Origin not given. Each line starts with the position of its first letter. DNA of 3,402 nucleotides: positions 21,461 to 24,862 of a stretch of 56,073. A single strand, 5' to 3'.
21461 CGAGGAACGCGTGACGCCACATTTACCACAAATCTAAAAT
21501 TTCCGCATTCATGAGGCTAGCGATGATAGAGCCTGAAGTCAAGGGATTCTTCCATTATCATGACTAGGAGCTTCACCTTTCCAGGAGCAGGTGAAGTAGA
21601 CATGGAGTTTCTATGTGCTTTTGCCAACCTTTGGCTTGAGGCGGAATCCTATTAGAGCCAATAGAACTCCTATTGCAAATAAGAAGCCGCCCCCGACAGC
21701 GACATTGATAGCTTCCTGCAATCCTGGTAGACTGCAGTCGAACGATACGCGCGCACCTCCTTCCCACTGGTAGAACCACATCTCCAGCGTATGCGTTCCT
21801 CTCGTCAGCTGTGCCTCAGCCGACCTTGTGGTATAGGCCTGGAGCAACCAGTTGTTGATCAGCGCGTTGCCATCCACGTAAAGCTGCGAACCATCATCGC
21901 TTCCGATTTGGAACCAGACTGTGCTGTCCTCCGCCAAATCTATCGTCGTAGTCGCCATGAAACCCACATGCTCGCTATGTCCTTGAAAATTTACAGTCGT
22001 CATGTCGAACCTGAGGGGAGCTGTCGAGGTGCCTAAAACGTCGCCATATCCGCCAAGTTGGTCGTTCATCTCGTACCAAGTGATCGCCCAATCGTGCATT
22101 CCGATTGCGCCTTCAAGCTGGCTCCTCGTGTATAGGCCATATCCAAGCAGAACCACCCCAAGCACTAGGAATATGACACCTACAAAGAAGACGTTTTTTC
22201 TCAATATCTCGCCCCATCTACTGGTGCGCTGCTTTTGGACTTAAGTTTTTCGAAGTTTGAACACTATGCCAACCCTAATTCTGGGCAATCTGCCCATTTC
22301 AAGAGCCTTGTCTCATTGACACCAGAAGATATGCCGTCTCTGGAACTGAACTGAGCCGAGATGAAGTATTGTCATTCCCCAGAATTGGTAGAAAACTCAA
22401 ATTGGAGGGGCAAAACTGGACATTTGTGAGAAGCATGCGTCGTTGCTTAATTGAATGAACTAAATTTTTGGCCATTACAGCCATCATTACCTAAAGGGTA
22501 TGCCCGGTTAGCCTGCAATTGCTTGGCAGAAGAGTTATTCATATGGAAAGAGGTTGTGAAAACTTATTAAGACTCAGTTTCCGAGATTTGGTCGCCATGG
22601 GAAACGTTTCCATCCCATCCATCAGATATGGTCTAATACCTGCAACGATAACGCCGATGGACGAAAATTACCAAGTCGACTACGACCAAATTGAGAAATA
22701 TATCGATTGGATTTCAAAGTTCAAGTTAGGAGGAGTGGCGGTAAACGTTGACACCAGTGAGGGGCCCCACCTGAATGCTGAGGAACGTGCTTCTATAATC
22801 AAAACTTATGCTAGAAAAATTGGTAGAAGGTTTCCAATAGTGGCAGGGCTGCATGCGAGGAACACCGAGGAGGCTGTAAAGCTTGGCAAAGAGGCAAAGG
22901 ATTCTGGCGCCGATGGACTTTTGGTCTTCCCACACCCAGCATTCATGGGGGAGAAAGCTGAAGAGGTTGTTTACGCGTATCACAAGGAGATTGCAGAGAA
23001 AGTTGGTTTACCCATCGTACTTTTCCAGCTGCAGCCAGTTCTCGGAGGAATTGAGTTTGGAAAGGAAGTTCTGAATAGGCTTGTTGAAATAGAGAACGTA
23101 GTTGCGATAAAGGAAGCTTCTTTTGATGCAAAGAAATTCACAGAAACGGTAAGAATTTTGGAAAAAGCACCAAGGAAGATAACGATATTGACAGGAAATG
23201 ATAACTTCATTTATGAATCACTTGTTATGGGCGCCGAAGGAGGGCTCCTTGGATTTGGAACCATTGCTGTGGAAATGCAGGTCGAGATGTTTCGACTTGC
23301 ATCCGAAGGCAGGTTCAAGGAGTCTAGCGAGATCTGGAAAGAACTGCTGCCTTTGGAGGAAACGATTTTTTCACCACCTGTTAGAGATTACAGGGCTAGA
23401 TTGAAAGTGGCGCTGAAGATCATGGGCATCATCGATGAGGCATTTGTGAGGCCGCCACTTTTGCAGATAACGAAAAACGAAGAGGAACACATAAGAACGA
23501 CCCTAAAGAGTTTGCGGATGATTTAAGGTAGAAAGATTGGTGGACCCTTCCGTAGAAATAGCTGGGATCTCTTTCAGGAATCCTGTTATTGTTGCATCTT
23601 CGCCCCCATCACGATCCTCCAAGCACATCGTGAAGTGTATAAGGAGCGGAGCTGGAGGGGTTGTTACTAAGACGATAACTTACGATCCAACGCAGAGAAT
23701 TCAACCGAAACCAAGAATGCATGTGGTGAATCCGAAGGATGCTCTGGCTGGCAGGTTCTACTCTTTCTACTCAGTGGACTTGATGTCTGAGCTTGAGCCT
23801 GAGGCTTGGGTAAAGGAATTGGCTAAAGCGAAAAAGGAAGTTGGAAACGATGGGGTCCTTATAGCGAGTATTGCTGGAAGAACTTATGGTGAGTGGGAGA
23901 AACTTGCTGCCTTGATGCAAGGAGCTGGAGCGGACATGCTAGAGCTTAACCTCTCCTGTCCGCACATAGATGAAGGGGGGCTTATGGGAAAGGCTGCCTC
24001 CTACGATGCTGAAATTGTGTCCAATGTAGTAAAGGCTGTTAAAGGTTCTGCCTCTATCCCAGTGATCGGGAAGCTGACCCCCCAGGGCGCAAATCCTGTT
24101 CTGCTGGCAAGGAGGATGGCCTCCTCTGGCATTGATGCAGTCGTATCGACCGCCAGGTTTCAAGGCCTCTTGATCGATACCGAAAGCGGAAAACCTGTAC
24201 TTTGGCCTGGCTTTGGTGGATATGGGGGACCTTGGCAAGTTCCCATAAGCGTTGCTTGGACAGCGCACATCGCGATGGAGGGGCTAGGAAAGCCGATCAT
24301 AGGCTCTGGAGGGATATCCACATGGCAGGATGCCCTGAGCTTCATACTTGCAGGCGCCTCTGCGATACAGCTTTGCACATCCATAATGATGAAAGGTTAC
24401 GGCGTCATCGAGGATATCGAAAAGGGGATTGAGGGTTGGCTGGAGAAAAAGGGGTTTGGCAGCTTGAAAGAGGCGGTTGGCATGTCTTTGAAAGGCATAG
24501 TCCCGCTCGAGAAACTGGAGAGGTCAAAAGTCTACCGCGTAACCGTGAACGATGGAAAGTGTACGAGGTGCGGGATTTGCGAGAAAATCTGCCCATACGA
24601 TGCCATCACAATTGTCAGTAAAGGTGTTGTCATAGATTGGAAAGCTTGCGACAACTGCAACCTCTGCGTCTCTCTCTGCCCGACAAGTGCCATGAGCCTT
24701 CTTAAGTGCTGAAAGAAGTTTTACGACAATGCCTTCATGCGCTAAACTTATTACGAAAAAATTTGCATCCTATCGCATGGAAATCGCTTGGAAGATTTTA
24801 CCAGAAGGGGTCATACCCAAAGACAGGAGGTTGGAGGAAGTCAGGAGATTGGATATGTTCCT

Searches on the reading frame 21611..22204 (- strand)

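Call 10: search_protein_families(library=pfam, proteins=[window:21611-22204:-], max_evalue=0.0001)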
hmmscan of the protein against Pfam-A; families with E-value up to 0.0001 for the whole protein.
window:21611-22204:- (197 aa): 1 family
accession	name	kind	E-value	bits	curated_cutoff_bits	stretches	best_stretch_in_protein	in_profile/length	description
PF07691.17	PA14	-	4.2e-07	30.3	24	1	44-150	9-124/147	PA14 domain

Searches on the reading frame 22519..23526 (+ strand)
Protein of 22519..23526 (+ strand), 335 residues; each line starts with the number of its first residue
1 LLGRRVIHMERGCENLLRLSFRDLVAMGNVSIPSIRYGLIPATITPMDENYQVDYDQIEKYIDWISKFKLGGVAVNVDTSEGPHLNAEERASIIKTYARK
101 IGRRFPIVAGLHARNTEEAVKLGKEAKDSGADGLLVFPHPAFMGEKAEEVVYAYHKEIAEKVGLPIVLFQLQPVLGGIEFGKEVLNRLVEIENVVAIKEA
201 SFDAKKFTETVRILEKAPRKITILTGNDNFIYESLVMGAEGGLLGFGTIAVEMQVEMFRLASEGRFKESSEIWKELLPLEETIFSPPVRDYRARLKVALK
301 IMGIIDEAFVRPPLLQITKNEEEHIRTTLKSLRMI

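Call 10: search_protein_families(library=pfam, proteins=[window:22519-23526:+], max_evalue=0.0001)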
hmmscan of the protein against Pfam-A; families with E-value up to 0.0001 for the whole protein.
window:22519-23526:+ (335 aa): 1 family
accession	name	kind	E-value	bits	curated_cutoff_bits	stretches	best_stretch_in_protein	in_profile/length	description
PF00701.28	DHDPS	-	4e-47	160.8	22.1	1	38-331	4-288/289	Dihydrodipicolinate synthetase family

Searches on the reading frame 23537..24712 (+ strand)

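Call 10: search_protein_families(library=pfam, proteins=[window:23537-24712:+], max_evalue=0.0001)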
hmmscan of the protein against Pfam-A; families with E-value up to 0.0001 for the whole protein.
window:23537-24712:+ (391 aa): 10 families
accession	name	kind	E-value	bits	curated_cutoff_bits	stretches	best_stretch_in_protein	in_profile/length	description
PF01180.27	DHO_dh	-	9.1e-36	124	27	1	6-300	4-289/291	Dihydroorotate dehydrogenase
PF00037.32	Fer4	-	2e-13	50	21.1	2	335-358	1-24/24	4Fe-4S binding domain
PF12837.12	Fer4_6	-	7.1e-09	35.6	25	1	335-357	2-24/24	4Fe-4S binding domain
PF12838.12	Fer4_7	-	9.2e-08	32.9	27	1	341-385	1-52/52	4Fe-4S dicluster domain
PF12797.12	Fer4_2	-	1e-07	31.9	24.5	0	334-354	2-22/22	4Fe-4S binding domain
PF14697.11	Fer4_21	-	4.3e-07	30.4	35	1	337-386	3-57/59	4Fe-4S dicluster domain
PF13187.11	Fer4_9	-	7.5e-07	29.5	27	1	341-386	1-52/52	4Fe-4S dicluster domain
PF13237.11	Fer4_10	-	1.3e-06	28.6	25.5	1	336-382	3-53/53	4Fe-4S dicluster domain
PF13484.11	Fer4_16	-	1.9e-05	25.8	30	0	341-359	1-19/66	4Fe-4S double cluster binding domain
PF12800.12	Fer4_4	-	2.4e-05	24.7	24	0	341-355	3-17/17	4Fe-4S binding domain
